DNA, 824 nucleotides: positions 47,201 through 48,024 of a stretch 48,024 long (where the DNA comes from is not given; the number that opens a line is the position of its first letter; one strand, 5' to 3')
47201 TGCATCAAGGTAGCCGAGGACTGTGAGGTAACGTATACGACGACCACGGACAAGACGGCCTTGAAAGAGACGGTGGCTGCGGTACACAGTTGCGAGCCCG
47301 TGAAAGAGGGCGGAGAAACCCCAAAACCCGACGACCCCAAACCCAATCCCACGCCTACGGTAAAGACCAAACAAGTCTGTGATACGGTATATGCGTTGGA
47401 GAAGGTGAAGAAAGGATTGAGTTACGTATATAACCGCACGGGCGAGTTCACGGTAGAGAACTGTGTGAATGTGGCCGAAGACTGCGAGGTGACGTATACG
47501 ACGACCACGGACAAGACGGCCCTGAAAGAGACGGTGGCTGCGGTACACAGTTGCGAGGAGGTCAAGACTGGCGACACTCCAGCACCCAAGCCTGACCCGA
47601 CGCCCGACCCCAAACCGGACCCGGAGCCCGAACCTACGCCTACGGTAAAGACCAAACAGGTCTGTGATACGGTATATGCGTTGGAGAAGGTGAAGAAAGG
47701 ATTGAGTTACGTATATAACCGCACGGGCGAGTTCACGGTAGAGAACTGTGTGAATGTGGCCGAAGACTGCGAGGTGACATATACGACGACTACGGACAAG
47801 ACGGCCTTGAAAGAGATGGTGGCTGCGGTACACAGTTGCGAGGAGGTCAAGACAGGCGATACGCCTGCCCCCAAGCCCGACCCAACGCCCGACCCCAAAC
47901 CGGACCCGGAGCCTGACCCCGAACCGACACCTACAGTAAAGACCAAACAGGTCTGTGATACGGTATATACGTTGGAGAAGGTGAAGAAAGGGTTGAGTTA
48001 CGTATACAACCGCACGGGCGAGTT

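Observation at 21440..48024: Giant + strand gene (at least 8,861 codons) missing from the ORF track; the two huge minus-strand ORFs are its shadows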

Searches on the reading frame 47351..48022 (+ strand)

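Call 59: search_protein_families(library=pfam, proteins=[window:47351-48022:+], max_evalue=1)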
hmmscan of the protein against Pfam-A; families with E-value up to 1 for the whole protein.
window:47351-48022:+ (224 aa): 13 families
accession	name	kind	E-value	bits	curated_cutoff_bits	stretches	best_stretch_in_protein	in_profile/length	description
PF05887.16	Trypan_PARP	-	4.1e-08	33.7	100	2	169-196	84-113/134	Procyclic acidic repetitive protein (PARP)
PF08881.15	CVNH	-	0.019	16.2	24.5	0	25-59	39-72/102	CVNH domain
PF13847.12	Methyltransf_31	-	0.033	14.3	27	0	100-155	79-139/145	Methyltransferase domain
PF09151.16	DUF1936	-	0.033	14.3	25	0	25-46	12-33/34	Domain of unknown function (DUF1936)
PF18022.7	Lectin_C_term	-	0.049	14.5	27.1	0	98-124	8-34/102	Ricin-type beta-trefoil lectin C-terminal domain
PF02680.19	DUF211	-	0.055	14.1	22.1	0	141-170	55-82/89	Uncharacterized ArCR, COG1888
PF18278.7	RANK_CRD_2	-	0.093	13.4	26.8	0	8-23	2-17/41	Receptor activator of the NF-KB cysteine-rich repeat domain 2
PF18102.6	DTC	-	0.12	13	25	0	112-155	65-108/133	Deltex C-terminal domain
PF01855.24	POR_N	-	0.15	12.2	27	0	38-110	138-210/231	Pyruvate flavodoxin/ferredoxin oxidoreductase, thiamine diP-bdg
PF05616.18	Neisseria_TspB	-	0.15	10.9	20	1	60-107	335-382/517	Neisseria meningitidis TspB protein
PF06535.18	RGM_N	-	0.22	12.2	24.2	0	43-72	4-33/70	Repulsive guidance molecule (RGM) N-terminal domain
PF00801.26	PKD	-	0.23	11.9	23.5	0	118-131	49-62/80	PKD domain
PF23677.1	YnaL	-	0.71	10.3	27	0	170-192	18-41/57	Protein YnaL-like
